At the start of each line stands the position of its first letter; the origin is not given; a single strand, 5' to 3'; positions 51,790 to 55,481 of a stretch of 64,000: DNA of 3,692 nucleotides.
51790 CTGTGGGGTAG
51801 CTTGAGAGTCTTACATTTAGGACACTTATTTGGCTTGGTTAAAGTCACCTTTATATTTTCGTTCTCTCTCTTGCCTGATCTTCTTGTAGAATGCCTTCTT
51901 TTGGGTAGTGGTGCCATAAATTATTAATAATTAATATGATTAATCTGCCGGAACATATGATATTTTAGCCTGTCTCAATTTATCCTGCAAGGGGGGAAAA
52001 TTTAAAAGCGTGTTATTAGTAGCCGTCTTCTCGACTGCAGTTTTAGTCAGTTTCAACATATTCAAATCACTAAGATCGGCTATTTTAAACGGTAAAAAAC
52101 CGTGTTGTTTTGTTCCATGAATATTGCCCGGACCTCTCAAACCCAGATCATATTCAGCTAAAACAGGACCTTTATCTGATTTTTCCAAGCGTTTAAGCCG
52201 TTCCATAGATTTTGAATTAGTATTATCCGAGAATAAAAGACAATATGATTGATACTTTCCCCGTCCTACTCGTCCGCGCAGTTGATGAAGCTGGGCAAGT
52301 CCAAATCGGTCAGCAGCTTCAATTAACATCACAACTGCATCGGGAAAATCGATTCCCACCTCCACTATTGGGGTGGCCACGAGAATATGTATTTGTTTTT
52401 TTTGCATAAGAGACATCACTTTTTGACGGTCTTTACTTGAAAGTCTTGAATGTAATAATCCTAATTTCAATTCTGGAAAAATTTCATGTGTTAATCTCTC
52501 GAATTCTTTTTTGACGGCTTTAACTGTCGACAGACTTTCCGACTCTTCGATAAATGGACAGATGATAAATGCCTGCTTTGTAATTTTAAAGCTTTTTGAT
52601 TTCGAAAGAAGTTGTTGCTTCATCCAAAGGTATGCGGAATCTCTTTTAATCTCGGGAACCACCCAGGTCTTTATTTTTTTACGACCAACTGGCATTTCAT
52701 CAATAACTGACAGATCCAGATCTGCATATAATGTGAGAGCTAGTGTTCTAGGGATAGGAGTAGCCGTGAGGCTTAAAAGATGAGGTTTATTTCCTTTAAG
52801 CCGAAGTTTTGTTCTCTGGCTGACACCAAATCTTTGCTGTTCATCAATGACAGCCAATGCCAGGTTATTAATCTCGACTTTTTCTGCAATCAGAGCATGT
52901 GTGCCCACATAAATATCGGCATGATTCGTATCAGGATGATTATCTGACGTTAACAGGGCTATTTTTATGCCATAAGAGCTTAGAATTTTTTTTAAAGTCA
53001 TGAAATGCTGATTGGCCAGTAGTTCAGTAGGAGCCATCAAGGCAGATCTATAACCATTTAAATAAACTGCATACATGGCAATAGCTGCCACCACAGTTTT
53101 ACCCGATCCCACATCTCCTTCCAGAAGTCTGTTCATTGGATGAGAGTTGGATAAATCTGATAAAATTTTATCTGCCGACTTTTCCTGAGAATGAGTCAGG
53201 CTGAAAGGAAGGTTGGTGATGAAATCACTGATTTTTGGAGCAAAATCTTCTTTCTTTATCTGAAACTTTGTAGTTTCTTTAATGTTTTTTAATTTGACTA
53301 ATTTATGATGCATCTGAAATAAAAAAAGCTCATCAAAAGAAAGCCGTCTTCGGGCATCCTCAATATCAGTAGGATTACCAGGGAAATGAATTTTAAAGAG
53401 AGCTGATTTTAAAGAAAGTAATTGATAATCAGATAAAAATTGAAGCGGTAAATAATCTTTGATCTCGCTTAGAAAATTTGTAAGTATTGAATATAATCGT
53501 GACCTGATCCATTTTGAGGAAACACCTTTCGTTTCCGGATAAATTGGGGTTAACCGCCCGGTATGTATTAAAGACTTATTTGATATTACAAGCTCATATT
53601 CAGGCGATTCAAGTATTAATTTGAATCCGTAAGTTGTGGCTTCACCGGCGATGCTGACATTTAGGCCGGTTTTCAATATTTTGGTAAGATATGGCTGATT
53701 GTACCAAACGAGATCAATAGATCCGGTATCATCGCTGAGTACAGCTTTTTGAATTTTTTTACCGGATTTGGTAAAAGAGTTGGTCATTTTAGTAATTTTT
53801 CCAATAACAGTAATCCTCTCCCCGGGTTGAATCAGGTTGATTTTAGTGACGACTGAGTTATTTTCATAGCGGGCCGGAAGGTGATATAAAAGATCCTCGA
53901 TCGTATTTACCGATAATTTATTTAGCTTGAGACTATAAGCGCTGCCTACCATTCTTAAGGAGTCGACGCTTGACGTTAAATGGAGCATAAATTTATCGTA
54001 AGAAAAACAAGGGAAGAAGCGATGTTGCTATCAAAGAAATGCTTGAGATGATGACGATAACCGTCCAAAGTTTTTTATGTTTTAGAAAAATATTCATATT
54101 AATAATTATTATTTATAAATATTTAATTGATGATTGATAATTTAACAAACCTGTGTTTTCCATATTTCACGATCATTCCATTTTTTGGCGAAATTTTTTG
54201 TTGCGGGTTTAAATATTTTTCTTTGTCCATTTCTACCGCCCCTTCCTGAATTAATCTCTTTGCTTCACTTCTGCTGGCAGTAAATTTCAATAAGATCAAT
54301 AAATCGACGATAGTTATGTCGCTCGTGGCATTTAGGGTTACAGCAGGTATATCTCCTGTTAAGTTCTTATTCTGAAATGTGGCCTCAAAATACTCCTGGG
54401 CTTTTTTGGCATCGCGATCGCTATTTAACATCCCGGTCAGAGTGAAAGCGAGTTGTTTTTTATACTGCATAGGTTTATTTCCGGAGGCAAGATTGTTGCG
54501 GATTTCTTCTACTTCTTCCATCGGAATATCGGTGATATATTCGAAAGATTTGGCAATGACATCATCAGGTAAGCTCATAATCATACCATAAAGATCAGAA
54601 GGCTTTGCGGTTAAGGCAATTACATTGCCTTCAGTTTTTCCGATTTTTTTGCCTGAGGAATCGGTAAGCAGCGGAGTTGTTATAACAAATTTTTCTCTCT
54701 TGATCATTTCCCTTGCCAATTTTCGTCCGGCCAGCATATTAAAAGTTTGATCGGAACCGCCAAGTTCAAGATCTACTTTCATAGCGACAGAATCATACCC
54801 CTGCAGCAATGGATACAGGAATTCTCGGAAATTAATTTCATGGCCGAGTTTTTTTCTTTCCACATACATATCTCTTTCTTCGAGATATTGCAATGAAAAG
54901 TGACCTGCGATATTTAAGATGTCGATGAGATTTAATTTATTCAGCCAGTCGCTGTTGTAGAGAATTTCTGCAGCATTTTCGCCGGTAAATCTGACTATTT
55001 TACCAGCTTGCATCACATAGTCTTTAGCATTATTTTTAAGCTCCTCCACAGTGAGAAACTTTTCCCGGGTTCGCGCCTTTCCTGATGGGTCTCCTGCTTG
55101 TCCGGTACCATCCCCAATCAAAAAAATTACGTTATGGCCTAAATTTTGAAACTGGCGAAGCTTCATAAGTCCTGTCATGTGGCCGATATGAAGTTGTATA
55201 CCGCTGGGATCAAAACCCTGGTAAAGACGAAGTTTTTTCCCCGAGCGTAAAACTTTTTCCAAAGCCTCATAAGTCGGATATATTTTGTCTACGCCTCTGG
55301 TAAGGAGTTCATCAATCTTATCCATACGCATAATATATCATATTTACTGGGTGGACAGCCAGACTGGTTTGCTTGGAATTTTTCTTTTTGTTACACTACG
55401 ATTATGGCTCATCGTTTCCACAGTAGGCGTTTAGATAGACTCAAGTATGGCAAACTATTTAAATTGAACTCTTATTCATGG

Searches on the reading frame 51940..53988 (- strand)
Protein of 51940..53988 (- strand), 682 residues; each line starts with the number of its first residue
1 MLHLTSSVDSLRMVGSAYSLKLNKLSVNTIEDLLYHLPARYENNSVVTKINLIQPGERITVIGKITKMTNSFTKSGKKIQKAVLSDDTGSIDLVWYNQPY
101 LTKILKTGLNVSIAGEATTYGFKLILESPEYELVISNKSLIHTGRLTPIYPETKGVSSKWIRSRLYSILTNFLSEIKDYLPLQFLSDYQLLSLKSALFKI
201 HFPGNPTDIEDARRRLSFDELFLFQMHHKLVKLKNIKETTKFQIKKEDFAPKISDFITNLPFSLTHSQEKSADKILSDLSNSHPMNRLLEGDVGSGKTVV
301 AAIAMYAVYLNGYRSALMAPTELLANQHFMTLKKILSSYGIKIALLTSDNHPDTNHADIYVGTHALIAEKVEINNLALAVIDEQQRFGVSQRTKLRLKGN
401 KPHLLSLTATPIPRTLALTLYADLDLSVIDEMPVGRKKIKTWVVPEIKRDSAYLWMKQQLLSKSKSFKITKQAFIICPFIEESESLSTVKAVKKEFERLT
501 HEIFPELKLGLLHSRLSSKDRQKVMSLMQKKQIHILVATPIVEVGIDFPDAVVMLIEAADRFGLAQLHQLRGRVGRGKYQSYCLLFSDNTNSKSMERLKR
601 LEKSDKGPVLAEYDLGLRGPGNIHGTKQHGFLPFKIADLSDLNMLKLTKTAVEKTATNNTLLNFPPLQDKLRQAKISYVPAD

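Call 39: search_protein_families(library=pfam, proteins=[window:51940-53988:-], max_evalue=0.001)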
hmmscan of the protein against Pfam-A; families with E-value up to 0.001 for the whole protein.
window:51940-53988:- (682 aa): 8 families
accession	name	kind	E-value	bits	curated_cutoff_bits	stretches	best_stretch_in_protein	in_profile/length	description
PF17191.10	RecG_wedge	-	4.1e-23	82.2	23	1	12-164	6-154/162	RecG wedge domain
PF00270.35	DEAD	-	1.3e-20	74.2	26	1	268-416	4-164/167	DEAD/DEAH box helicase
PF00271.37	Helicase_C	-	2.5e-15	57.1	23.5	1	468-577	13-109/110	Helicase conserved C-terminal domain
PF04851.21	ResIII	-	6e-11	43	22.5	1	263-411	3-162/164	Type III restriction enzyme, res subunit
PF22590.2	Cas3-like_C_2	-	2.5e-08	34.6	27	1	487-577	10-104/106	CRISPR-associated nuclease/helicase Cas3, C-terminal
PF01336.31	tRNA_anti-codon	-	2.7e-07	30.9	27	1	59-136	1-70/75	OB-fold nucleic acid binding domain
PF19833.4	RecG_dom3_C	-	6.2e-05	23.4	26.8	1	607-655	4-54/87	ATP-dependent DNA helicase RecG, domain 3, C-terminal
PF07517.20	SecA_DEAD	-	0.00019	21.2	24.6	1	289-356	95-162/290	SecA DEAD-like domain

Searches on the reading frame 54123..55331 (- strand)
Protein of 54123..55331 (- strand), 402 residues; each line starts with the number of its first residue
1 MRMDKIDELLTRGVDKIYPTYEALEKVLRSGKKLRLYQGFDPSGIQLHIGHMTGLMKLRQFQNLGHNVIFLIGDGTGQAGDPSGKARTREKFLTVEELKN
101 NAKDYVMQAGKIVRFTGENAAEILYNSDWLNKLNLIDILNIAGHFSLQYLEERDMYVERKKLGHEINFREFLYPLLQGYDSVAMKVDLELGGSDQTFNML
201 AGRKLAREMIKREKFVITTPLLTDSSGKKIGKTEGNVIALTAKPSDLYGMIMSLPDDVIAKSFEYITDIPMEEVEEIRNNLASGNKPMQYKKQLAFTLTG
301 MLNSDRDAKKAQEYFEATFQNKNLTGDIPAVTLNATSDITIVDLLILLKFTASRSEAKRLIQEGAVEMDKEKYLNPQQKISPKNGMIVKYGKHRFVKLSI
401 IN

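Call 39: search_protein_families(library=pfam, proteins=[window:54123-55331:-], max_evalue=0.001)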
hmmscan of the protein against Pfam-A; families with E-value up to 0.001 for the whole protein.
window:54123-55331:- (402 aa): 3 families
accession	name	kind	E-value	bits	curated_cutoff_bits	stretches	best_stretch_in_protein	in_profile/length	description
PF00579.31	tRNA-synt_1b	-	3.7e-65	220.6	21.1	1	31-320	3-292/292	tRNA synthetases class I (W and Y)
PF22421.1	SYY_C-terminal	-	3.5e-08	33.7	27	1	323-389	4-74/83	Tyrosine--tRNA ligase SYY-like C-terminal domain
PF01479.30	S4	-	0.00023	21.3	22.8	1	349-382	11-44/48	S4 domain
